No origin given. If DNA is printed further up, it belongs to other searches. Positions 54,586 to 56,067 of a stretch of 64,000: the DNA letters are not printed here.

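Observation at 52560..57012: Compact secretin-less, major-pilin-less type IV filament / T2SS-like module embedded in housekeeping genes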

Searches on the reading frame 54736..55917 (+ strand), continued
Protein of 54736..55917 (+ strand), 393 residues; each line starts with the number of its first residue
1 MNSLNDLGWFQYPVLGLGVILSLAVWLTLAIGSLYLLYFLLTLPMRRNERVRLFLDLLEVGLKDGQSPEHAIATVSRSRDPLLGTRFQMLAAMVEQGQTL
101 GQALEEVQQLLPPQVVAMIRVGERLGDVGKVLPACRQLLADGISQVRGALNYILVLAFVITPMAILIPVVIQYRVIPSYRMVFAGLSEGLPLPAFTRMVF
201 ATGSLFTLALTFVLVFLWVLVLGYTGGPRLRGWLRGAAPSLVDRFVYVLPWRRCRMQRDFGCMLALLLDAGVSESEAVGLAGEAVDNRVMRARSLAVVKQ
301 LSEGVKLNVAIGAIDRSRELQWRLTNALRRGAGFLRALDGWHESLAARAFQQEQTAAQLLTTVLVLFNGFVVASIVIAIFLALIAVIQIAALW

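Call 67: list_cluster_members(proteins=[P0302, P0339, P0349, P0363, P0378, P0383, P0408, P0416, P0430, P0434])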
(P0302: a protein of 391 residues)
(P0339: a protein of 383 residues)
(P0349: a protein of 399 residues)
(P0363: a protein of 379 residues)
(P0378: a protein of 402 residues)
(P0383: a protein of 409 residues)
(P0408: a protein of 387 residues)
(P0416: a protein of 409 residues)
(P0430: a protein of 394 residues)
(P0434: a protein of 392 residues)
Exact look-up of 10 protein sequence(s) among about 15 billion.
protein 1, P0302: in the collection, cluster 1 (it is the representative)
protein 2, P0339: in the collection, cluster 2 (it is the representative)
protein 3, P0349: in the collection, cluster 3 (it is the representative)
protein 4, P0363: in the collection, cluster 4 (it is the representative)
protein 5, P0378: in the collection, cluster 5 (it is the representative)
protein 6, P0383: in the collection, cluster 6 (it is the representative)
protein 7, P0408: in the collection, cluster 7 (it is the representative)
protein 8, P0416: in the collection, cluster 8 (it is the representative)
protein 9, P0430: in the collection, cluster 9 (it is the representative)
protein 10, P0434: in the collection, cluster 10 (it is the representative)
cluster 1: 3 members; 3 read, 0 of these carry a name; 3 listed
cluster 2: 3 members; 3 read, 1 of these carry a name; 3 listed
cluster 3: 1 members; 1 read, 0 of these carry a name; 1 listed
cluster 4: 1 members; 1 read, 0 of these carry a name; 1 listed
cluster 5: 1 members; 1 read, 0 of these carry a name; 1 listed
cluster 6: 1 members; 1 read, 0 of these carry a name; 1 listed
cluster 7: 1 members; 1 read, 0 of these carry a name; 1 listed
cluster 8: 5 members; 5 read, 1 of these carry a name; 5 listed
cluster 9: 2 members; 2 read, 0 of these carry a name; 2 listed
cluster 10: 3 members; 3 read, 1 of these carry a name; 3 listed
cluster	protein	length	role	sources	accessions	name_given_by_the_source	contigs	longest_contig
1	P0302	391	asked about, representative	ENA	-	-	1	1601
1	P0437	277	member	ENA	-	-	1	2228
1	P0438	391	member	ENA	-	-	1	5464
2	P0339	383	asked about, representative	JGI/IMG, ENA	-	type II secretory pathway component PulF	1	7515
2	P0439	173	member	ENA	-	-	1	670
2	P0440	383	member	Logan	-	-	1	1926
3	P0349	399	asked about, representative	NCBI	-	-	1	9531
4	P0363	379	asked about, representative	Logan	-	-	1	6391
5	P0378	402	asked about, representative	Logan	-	-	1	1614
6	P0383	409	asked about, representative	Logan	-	-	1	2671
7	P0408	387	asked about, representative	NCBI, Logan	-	-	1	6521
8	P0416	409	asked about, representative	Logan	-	-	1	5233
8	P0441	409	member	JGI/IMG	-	type II secretory pathway component PulF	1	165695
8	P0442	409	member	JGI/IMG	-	-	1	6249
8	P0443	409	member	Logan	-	-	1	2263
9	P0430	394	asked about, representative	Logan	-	-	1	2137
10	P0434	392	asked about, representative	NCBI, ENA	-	-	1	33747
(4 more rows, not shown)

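Call 75: search_solved_structures(query=window:54736-55917:+, max_evalue=0.01, show_alignments=1)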
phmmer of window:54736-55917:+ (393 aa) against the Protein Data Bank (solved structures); distinct sequences matched with E-value up to 0.01: 1.
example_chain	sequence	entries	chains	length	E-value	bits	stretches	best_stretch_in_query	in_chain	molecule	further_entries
3jc8_Ca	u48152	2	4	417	2.8e-05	26.5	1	88-385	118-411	Type 4 fimbrial assembly protein PilC | PilC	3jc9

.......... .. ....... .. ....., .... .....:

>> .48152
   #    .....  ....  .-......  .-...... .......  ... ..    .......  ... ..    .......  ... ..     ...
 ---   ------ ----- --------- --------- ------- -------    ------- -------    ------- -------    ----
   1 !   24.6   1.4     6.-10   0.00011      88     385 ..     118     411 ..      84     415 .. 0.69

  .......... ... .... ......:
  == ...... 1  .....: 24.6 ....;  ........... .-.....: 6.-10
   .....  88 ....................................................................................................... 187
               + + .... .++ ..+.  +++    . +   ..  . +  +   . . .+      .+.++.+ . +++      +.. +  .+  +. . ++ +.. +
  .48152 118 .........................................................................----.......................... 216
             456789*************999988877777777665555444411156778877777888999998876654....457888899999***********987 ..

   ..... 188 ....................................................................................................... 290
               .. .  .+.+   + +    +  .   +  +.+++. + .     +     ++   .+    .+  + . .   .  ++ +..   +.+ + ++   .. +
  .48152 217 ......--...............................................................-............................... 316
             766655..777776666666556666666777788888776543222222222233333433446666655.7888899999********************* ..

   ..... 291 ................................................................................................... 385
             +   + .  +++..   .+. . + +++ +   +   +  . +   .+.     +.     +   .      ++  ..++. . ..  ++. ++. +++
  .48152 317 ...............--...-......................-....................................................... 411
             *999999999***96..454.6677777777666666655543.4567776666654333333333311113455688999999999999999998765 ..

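Call 80: search_protein_families(library=ncbifam, proteins=[L026:5064-5855:-, L059:2651-3499:+, L059:2126-2494:-], max_evalue=0.01)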
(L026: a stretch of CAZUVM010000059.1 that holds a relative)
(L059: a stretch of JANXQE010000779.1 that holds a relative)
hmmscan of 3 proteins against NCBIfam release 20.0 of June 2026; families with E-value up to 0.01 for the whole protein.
L026:5064-5855:- (263 aa): 13 families
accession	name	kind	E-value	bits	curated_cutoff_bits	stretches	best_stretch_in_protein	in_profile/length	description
TIGR02532.1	IV_pilin_GFxxxE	domain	1.9e-08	33.8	16.3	1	10-33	1-24/24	prepilin-type N-terminal cleavage/methylation domain-containing protein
NF007862.0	PRK10574.1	equivalog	2.2e-07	31.1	138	1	9-60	3-50/145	prepilin peptidase-dependent pilin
NF041013.1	T4P_ComGE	equivalog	1e-06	28.8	49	1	10-42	3-35/83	competence type IV pilus minor pilin ComGE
TIGR01710.1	typeII_sec_gspG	equivalog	3.1e-06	27.3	88.85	1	12-68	2-58/134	type II secretion system major pseudopilin GspG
NF040999.1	pilin_ComGC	equivalog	3.5e-06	27.1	75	1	11-44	2-35/84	competence type IV pilus major pilin ComGC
TIGR01708.2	typeII_sec_gspH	equivalog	5.9e-06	26.4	80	1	11-42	2-33/169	type II secretion system minor pseudopilin GspH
NF041775.1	typeIV_PilA_Myxo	equivalog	1.4e-05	25.2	400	1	4-53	4-53/214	type IV pilin protein PilA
TIGR02596.1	TIGR02596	subfamily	0.00075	19.6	70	1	13-37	1-25/196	Verru_Chthon cassette protein D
NF040982.1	ComGD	equivalog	0.00076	19.9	70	1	11-54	2-45/139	competence type IV pilus minor pilin ComGD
NF007800.0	PRK10506.1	equivalog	0.0013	18.6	158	1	5-30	3-28/163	prepilin peptidase-dependent protein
TIGR04294.2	pre_pil_HX9DG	domain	0.0024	17.6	19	1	205-221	1-17/22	H-X9-DG-CTERM domain-containing protein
NF041002.1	pilin_ComGF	equivalog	0.0061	16.8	80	1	11-40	2-31/139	competence type IV pilus minor pilin ComGF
TIGR01707.1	gspI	equivalog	0.0091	16.5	44.35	0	12-40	1-29/101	type II secretion system minor pseudopilin GspI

L059:2651-3499:+ (282 aa): 10 families
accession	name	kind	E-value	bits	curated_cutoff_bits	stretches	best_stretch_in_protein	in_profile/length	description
TIGR01710.1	typeII_sec_gspG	equivalog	1.5e-08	34.7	88.85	1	32-86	2-56/134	type II secretion system major pseudopilin GspG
NF040999.1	pilin_ComGC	equivalog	1.5e-08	34.7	75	1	31-88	2-58/84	competence type IV pilus major pilin ComGC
NF041013.1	T4P_ComGE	equivalog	3.8e-06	26.9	49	1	31-87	4-61/83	competence type IV pilus minor pilin ComGE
NF041775.1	typeIV_PilA_Myxo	equivalog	5.5e-06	26.5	400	1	32-105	12-87/214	type IV pilin protein PilA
TIGR02596.1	TIGR02596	subfamily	5.8e-06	26.5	70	1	33-83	1-52/196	Verru_Chthon cassette protein D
NF007862.0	PRK10574.1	equivalog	7.4e-06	26.2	138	1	32-60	6-34/145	prepilin peptidase-dependent pilin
TIGR01708.2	typeII_sec_gspH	equivalog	1.3e-05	25.3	80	1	33-66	4-37/169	type II secretion system minor pseudopilin GspH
TIGR02532.1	IV_pilin_GFxxxE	domain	2e-05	24.2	16.3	1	32-53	3-24/24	prepilin-type N-terminal cleavage/methylation domain-containing protein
TIGR02599.1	TIGR02599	subfamily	0.0054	16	256.5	1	32-68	1-37/361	Verru_Chthon cassette protein C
NF040982.1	ComGD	equivalog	0.0093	16.4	70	0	31-62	2-33/139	competence type IV pilus minor pilin ComGD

L059:2126-2494:- (122 aa): 12 families
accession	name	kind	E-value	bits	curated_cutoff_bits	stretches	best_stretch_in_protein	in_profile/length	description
TIGR01710.1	typeII_sec_gspG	equivalog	7e-09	35.8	88.85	1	39-95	3-59/134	type II secretion system major pseudopilin GspG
NF007862.0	PRK10574.1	equivalog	8.9e-08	32.4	138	1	37-73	5-41/145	prepilin peptidase-dependent pilin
NF040999.1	pilin_ComGC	equivalog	3.9e-07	30.2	75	1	38-88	3-53/84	competence type IV pilus major pilin ComGC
NF041775.1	typeIV_PilA_Myxo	equivalog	1.8e-06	28.1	400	1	38-80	12-54/214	type IV pilin protein PilA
TIGR01708.2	typeII_sec_gspH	equivalog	4.2e-06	26.9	80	1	39-68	4-33/169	type II secretion system minor pseudopilin GspH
NF041013.1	T4P_ComGE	equivalog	5.8e-06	26.3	49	1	38-67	5-34/83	competence type IV pilus minor pilin ComGE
TIGR02532.1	IV_pilin_GFxxxE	domain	2.4e-05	24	16.3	1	39-59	4-24/24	prepilin-type N-terminal cleavage/methylation domain-containing protein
TIGR02596.1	TIGR02596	subfamily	7e-05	23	70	1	39-63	1-25/196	Verru_Chthon cassette protein D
TIGR01707.1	gspI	equivalog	0.0018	18.7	44.35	1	39-68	2-31/101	type II secretion system minor pseudopilin GspI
TIGR02599.1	TIGR02599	subfamily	0.0036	16.6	256.5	1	38-72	1-35/361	Verru_Chthon cassette protein C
NF007800.0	PRK10506.1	equivalog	0.0062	16.4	158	1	34-68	6-40/163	prepilin peptidase-dependent protein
NF040982.1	ComGD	equivalog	0.0067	16.8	70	1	38-63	3-28/139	competence type IV pilus minor pilin ComGD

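Call 81: search_protein_families(library=pfam, proteins=[L026:5064-5855:-, L059:2651-3499:+, L059:2126-2494:-], max_evalue=0.01)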
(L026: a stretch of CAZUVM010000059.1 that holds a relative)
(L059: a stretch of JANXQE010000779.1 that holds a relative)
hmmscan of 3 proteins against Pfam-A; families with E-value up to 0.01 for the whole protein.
L026:5064-5855:- (263 aa): 1 family
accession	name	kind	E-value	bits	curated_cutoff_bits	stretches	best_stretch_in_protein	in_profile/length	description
PF07963.17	N_methyl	-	1.3e-08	34.5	21.2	1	8-32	2-26/27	Prokaryotic N-terminal methylation motif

L059:2651-3499:+ (282 aa): 2 families
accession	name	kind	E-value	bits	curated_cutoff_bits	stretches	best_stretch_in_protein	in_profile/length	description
PF07963.17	N_methyl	-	2.9e-05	23.9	21.2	1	32-53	6-27/27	Prokaryotic N-terminal methylation motif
PF07596.16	SBP_bac_10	-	0.0017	18.9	23.3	0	60-86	4-30/268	Protein of unknown function (DUF1559)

L059:2126-2494:- (122 aa): 2 families
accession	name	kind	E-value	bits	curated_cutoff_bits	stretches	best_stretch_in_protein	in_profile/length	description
PF07963.17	N_methyl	-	9.7e-06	25.4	21.2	1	38-59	6-27/27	Prokaryotic N-terminal methylation motif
PF07596.16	SBP_bac_10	-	0.0017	18.9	23.3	1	64-95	2-33/268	Protein of unknown function (DUF1559)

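Call 89: search_protein_families(library=pfam, proteins=[L047:2853-4595:+, L061:8551-10092:+, L053:8619-10298:+, L047:2392-2856:+, L061:8077-8547:+, L052:3324-3731:+, L052:3616-4212:+, L047:7757-8221:+], max_evalue=1)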
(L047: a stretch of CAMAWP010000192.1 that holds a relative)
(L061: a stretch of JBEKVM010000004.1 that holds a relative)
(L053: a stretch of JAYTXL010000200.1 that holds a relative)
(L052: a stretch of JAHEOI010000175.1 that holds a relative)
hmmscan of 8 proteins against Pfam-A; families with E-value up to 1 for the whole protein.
L047:2853-4595:+ (580 aa): 2 families
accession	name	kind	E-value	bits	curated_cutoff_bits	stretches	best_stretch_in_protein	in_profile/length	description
PF12679.13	ABC2_membrane_2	-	1.2e-13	51.4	27.2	1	63-218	81-239/283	ABC-2 family transporter protein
PF12698.13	ABC2_membrane_3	-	6.8e-06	25.8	31.6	1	59-249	164-338/347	ABC-2 family transporter protein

L061:8551-10092:+ (513 aa): 1 family
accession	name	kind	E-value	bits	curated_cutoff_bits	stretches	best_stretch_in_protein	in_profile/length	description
PF12679.13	ABC2_membrane_2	-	4.6e-07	29.8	27.2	2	6-179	3-194/283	ABC-2 family transporter protein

L053:8619-10298:+ (559 aa): 2 families
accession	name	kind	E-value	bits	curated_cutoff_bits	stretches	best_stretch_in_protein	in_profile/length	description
PF12679.13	ABC2_membrane_2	-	7.6e-06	25.8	27.2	1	49-172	73-203/283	ABC-2 family transporter protein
PF15088.11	NADH_dh_m_C1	-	0.21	11.6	27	1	332-347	18-33/49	NADH dehydrogenase [ubiquinone] 1 subunit C1, mitochondrial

L047:2392-2856:+ (154 aa): 1 family
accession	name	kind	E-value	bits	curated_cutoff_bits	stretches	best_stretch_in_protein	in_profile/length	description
PF07178.16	TraL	-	0.02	15.6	24.4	0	26-75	29-76/90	TraL protein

L061:8077-8547:+ (156 aa): 1 family
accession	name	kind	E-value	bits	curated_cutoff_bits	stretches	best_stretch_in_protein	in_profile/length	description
PF13828.11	DUF4190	-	0.22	11.7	35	1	128-145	41-58/62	Domain of unknown function (DUF4190)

L052:3324-3731:+ (135 aa): 0 families

L052:3616-4212:+ (198 aa): 2 families
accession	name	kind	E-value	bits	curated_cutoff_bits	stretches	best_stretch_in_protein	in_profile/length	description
PF01257.25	2Fe-2S_thioredx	-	1.8e-07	31.6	24.8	1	109-184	65-142/145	Thioredoxin-like [2Fe-2S] ferredoxin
PF07845.16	DUF1636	-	0.00083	20.2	31.6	1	121-159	18-56/117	Protein of unknown function (DUF1636)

L047:7757-8221:+ (154 aa): 0 families
